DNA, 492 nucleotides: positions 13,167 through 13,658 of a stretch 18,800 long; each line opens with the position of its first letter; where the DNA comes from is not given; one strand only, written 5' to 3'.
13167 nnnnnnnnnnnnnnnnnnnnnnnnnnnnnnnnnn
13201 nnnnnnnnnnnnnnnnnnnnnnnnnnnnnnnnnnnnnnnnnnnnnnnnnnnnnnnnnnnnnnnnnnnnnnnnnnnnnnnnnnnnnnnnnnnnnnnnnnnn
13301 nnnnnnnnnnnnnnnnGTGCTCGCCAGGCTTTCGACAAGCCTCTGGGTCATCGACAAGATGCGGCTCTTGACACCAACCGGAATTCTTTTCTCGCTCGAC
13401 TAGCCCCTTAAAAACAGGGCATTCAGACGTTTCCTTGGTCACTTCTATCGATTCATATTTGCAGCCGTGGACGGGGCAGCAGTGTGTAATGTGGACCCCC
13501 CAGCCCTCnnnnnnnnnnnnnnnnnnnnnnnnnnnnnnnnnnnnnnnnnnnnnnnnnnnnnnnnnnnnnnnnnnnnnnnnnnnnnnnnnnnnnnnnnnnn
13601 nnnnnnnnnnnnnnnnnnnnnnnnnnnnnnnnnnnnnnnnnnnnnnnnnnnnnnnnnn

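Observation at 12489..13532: ASCH/DUF3850 (PUA-like) domain fused to a Cys/His metal-binding N-terminus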

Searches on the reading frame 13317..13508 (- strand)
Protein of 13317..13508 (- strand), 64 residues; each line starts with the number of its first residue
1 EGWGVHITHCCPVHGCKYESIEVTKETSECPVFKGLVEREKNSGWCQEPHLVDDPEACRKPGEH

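Call 48: find_homologous_proteins(query=A3, max_evalue=0.001)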
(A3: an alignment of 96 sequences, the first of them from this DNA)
Query A3 (96 sequences) (64 aa, profile of the alignment): 354 proteins with E <= 0.001 among 370 candidates; the best 120 are listed.
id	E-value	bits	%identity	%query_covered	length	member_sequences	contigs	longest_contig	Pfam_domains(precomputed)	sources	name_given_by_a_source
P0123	4.5e-18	83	43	72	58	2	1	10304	-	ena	-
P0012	8.2e-18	82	43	72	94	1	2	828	-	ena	-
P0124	8.6e-18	82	41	72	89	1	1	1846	-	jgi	jgi:hypothetical protein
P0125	2.8e-17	80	42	70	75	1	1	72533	-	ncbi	-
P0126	3.7e-17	80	35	75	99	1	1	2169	-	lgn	-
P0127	3.9e-17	80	42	70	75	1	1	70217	-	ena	-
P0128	4.1e-17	80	42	70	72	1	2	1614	-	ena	-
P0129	5.5e-17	79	40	75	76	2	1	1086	-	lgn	-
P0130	6.4e-17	79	49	61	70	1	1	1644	-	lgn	-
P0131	6.7e-17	79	49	58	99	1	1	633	-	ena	-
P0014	7.3e-17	79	46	58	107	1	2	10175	-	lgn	-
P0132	9.1e-17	79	42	59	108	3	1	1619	-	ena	-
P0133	1.0e-16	78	35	80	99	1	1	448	-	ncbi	-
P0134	1.2e-16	78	42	75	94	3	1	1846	-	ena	-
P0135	1.2e-16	78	45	77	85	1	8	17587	-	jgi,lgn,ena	-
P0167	7.7e-16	76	47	56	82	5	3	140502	-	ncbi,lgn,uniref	ncbi:hypothetical protein ACTO5A_22940 [Pseudomonas aeruginosa]|uniref:hypothetical protein n=1 Tax=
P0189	2.5e-15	74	49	58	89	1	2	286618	-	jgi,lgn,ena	-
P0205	4.5e-15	73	75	25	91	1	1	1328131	-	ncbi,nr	ncbi:hypothetical protein CN918_29340 [Priestia megaterium]|nr:hypothetical protein CN918_29340 [Pri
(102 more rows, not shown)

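Call 56: search_dna_similar(query=P0167, collection=phages, mode=protein, max_rows=40, max_evalue=0.001, rows=spread)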
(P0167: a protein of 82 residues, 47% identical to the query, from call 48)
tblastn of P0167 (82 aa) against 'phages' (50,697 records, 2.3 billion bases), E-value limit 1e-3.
Records with a match: 12; places in all: 12; records where one place covers at least 80% of the query: 2.
Best place of each record, by identity: <60% 12.
By first word of the organism name: Gordonia 7; Synechococcus 2; Shewanella 2; Salicola 1.
By host as written in the record: Gordonia terrae 3612 6; Synechococcus sp. LC16 2; - 2; Salicola sp. PV4 1; Gordonia terrae CAG3 1.
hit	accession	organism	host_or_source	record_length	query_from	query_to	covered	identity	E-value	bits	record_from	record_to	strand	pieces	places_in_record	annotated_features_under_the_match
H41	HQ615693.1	Synechococcus phage S-CRM01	Synechococcus sp. LC16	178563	5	74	85%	48.6%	2e-11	63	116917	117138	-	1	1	hypothetical protein | methyltransferase domain-containing protein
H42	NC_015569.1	Synechococcus phage S-CRM01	Synechococcus sp. LC16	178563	5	74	85%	48.6%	2e-11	63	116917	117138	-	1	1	hypothetical protein | tRNA methyltransferase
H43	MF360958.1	Salicola phage SCTP-2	Salicola sp. PV4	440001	2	65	78%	42.2%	6e-8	53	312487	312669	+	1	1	371: hypothetical protein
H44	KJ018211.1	Shewanella sp. phage 1/40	Baltic Sea ice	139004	6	40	43%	55.6%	2e-5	46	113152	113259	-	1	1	hypothetical protein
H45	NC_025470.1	Shewanella sp. phage 1/40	Baltic Sea ice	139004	6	40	43%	55.6%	2e-5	46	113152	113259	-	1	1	hypothetical protein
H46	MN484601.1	Gordonia phage Sixama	Gordonia terrae 3612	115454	6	43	46%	44.4%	5e-5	45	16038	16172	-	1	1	46: hypothetical protein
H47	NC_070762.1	Gordonia phage Sixama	Gordonia terrae 3612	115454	6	43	46%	44.4%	5e-5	45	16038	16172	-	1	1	46: hypothetical protein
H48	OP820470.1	Gordonia phage Mareelih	Gordonia terrae CAG3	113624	7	44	46%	43.2%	6e-4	42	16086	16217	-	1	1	46: hypothetical protein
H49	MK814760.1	Gordonia phage Forza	Gordonia terrae 3612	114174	7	44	46%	43.2%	6e-4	42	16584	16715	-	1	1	47: hypothetical protein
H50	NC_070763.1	Gordonia phage Forza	Gordonia terrae 3612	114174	7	44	46%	43.2%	6e-4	42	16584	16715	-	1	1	47: hypothetical protein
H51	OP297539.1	Gordonia phage BlueNGold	Gordonia terrae 3612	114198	7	44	46%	43.2%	6e-4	42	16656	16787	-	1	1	46: hypothetical protein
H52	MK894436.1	Gordonia phage Boopy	Gordonia terrae 3612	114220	7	44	46%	43.2%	6e-4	42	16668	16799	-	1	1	48: hypothetical protein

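Call 63: search_protein_families(library=phrogs, proteins=[P0167], max_evalue=0.01)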
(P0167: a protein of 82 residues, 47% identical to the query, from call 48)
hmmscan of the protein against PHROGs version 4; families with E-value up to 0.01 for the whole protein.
P0167 (82 aa): 1 family
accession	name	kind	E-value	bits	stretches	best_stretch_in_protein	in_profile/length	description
phrog_8315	-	unknown function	0.00065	20.9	1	11-42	2-32/62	-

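Call 67: search_solved_structures(query=A3, max_evalue=10, show_alignments=2)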
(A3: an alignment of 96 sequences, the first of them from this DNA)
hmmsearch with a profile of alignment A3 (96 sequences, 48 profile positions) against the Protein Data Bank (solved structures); distinct sequences matched with E-value up to 10: 0.

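Call 83: get_annotated_region(hit=H42, flank=4000)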
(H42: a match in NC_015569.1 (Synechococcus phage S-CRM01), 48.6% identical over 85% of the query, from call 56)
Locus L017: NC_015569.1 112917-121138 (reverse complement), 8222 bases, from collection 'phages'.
description: Synechococcus phage S-CRM01, complete genome.
organism: Synechococcus phage S-CRM01 (NCBI taxid 1026955)
taxonomy: Viruses; Duplodnaviria; Heunggongvirae; Uroviricota; Caudoviricetes; Kyanoviridae
host: Synechococcus sp. LC16; source: Copco Reservoir, Klamath River; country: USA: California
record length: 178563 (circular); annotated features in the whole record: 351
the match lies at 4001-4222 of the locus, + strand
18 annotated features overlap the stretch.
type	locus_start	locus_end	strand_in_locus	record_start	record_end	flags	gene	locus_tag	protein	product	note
CDS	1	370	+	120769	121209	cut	-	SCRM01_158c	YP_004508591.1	hypothetical protein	g158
CDS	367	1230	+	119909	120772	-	-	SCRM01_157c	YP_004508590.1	hypothetical protein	g157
CDS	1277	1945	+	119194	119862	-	gp45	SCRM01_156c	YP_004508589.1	DNA polymerase processivity factor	g156; T4-like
CDS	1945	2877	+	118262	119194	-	gp44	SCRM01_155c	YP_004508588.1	clamp loader of DNA polymerase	g155; T4-like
CDS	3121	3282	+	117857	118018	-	-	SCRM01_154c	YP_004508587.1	hypothetical protein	g154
CDS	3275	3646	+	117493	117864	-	-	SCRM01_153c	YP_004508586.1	clamp loader of DNA polymerase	gp62-like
CDS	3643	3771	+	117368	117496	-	-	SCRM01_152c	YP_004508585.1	hypothetical protein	g152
CDS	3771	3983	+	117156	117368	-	-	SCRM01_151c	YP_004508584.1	hypothetical protein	g151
CDS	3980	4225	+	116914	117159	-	-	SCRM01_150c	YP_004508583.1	hypothetical protein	g150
CDS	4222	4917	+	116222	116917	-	-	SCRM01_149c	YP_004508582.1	tRNA methyltransferase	methyltransferase domain-containing protein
CDS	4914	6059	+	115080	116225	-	-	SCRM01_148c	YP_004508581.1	DNA methyltransferase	DNA-cytosine methyltransferase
CDS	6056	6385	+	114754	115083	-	-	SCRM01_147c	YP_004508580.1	hypothetical protein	g147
CDS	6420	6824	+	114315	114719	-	regA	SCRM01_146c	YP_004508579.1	translation repressor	g146; T4-like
CDS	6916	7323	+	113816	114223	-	-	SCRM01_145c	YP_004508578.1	Hsp20 heat shock protein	small heat shock protein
regulatory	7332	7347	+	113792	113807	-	-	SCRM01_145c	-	terminator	Rho independent terminator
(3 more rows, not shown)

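Call 84: get_annotated_region(hit=H45, flank=4000)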
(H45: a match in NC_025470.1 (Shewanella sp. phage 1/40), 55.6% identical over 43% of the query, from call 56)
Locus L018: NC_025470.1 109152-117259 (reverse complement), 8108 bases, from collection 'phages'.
description: Shewanella sp. phage 1/40, complete genome.
organism: Shewanella sp. phage 1/40 (NCBI taxid 1458860)
taxonomy: Viruses; Duplodnaviria; Heunggongvirae; Uroviricota; Caudoviricetes
host: -; source: Baltic Sea ice; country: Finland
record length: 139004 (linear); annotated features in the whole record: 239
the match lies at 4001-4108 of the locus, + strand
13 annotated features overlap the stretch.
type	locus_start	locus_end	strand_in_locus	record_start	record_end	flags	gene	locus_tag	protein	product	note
CDS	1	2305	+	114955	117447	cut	-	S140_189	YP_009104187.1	DNA pol I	-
CDS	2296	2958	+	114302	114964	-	-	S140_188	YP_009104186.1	HNH endonuclease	-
CDS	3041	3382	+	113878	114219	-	-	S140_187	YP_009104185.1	hypothetical protein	-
CDS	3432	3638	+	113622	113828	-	-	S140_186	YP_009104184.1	hypothetical protein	-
CDS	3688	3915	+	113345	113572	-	-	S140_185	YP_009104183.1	hypothetical protein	-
CDS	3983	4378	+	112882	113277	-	-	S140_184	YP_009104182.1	hypothetical protein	-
CDS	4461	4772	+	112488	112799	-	-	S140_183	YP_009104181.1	hypothetical protein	-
CDS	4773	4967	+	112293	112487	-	-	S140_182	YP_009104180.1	hypothetical protein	-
CDS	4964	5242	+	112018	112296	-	-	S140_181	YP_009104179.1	hypothetical protein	-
CDS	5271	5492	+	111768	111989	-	-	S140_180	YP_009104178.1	hypothetical protein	-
CDS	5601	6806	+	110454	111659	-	-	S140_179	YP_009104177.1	hypothetical protein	-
CDS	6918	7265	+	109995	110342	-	-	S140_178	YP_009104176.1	BTLCP-like protein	-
CDS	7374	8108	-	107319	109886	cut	-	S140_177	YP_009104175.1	hypothetical protein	-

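Call 85: get_annotated_region(hit=H47, flank=4000)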
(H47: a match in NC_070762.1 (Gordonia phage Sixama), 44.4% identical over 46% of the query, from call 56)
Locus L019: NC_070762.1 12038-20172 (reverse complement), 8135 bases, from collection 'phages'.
description: Gordonia phage Sixama, complete genome.
organism: Gordonia phage Sixama (NCBI taxid 2653271)
taxonomy: Viruses; Duplodnaviria; Heunggongvirae; Uroviricota; Caudoviricetes; Sixamavirus; Sixamavirus sixama
host: Gordonia terrae 3612; source: soil; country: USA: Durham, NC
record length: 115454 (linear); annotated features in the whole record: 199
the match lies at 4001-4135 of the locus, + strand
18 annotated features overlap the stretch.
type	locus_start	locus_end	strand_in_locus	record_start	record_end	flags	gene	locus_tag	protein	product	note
CDS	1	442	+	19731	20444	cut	54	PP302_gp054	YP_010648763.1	hypothetical protein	-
CDS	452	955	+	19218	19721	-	53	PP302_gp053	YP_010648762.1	polynucleotide kinase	-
CDS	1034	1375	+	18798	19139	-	52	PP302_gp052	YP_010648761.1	hypothetical protein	-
CDS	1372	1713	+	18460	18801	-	51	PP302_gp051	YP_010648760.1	hypothetical protein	-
CDS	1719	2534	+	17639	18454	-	50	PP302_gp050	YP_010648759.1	hypothetical protein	-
CDS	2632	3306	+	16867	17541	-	49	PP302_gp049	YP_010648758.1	hypothetical protein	-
CDS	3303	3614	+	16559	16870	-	48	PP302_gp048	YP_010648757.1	hypothetical protein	-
CDS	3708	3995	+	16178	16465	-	47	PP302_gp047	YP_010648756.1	hypothetical protein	-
CDS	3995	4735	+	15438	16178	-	46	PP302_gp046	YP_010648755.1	hypothetical protein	-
CDS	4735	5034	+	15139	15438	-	45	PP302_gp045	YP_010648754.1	hypothetical protein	-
CDS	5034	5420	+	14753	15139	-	44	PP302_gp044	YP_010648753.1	hypothetical protein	membrane protein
CDS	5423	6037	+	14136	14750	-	43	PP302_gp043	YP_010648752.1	hypothetical protein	-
CDS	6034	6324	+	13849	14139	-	42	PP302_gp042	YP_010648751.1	hypothetical protein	-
CDS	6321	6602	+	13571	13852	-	41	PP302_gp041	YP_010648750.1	hypothetical protein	-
CDS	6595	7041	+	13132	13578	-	40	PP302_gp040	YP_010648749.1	hypothetical protein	-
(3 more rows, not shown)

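Call 86: find_encoding_contigs(protein=P0167, flank=6000, max_places=1)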
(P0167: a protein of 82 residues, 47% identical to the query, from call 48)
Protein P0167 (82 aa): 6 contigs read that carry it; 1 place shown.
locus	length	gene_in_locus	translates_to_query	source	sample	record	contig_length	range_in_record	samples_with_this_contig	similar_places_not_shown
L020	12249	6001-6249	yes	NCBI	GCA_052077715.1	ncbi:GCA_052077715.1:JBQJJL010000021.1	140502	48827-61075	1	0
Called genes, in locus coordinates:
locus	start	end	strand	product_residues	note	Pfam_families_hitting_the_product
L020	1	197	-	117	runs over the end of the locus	-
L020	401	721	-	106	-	-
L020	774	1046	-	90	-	-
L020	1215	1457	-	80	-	-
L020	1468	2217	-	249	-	-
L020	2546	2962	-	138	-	-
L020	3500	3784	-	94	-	-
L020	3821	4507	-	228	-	-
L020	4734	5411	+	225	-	PF00589:Phage_integrase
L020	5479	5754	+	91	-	-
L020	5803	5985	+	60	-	-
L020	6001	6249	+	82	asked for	-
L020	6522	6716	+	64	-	-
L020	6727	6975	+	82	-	-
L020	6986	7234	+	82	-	-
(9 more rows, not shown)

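Call 87: find_encoding_contigs(protein=P0205, flank=6000, max_places=1)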
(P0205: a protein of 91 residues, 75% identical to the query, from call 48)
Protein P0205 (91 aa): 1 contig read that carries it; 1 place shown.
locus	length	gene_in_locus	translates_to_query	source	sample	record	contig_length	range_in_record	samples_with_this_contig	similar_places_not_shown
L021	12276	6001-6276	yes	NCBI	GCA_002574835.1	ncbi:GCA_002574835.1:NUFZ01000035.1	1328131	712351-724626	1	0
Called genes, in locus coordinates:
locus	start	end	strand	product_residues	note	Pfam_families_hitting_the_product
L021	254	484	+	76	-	-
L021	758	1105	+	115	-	-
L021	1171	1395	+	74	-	-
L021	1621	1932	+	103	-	-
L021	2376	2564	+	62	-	-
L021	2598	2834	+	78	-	-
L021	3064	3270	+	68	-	-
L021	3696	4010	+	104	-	-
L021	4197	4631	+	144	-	-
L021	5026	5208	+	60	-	-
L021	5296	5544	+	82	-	-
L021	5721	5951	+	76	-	-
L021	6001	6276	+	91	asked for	-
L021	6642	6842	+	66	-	-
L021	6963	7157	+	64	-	-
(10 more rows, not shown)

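Call 88: find_encoding_contigs(protein=P0189, flank=6000, max_places=1)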
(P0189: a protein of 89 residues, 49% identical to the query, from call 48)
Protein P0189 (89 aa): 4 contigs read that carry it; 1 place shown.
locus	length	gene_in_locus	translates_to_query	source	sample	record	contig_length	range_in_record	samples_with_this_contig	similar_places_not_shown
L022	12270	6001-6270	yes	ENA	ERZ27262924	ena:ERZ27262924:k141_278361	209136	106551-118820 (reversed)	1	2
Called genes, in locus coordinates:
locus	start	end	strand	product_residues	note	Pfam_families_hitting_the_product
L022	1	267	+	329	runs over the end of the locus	PF01370:Epimerase, PF04321:RmlD_sub_bind, PF16363:GDP_Man_Dehyd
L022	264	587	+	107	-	-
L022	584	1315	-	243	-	-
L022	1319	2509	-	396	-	-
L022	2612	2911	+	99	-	-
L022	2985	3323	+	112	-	-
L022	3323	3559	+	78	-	-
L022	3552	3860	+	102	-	-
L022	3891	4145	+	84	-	-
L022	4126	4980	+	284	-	PF13353:Fer4_12, PF04055:Radical_SAM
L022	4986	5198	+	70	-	-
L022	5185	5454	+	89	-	-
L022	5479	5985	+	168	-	-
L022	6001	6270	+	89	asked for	-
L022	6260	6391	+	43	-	-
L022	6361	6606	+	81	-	-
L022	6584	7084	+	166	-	-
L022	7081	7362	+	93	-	-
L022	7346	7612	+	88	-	-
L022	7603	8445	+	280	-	PF02086:MethyltransfD12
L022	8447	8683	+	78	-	-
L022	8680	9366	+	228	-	-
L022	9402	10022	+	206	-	PF09414:RNA_ligase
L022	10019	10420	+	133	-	-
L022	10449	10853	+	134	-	-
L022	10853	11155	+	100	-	-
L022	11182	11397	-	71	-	-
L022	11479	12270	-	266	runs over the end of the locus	PF05265:DUF723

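Call 112: find_related_loci(query=A3, collection=viral_contigs, flank=8000)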
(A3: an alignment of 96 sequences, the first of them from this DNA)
Query A3 (64 aa) in viral_contigs; peptide patterns used: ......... (x = any residue, [..] = any of these).
154 stretches matched a pattern; 78 encode a relative of the query (tblastn E <= 1e-3); 78 distinct loci.
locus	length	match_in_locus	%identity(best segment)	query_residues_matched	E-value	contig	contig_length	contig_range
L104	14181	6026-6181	64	6-60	1e-19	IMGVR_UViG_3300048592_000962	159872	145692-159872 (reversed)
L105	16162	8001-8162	60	3-59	6e-18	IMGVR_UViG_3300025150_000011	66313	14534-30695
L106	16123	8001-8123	42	1-48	3e-8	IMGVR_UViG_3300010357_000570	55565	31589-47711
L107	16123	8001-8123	42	1-48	3e-8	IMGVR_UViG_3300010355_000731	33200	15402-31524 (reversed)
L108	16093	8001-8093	53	3-40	6e-8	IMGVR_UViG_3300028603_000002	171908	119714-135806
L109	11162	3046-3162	43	5-48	7e-7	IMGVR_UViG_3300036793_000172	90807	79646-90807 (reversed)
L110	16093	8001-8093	50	3-40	9e-7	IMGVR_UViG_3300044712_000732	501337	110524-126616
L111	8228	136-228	51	3-39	1e-6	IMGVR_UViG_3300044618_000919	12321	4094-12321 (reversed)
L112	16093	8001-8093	50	3-40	9e-7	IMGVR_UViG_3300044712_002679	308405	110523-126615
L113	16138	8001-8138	42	4-56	5e-6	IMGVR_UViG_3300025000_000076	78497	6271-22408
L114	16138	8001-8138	42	4-56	5e-6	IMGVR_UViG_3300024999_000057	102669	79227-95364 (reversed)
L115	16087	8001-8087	50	4-39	5e-6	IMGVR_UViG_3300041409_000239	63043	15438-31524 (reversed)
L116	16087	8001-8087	44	3-38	7e-6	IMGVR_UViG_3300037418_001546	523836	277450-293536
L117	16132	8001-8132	37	1-51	1e-5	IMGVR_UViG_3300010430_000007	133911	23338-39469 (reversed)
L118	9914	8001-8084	56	3-36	1e-5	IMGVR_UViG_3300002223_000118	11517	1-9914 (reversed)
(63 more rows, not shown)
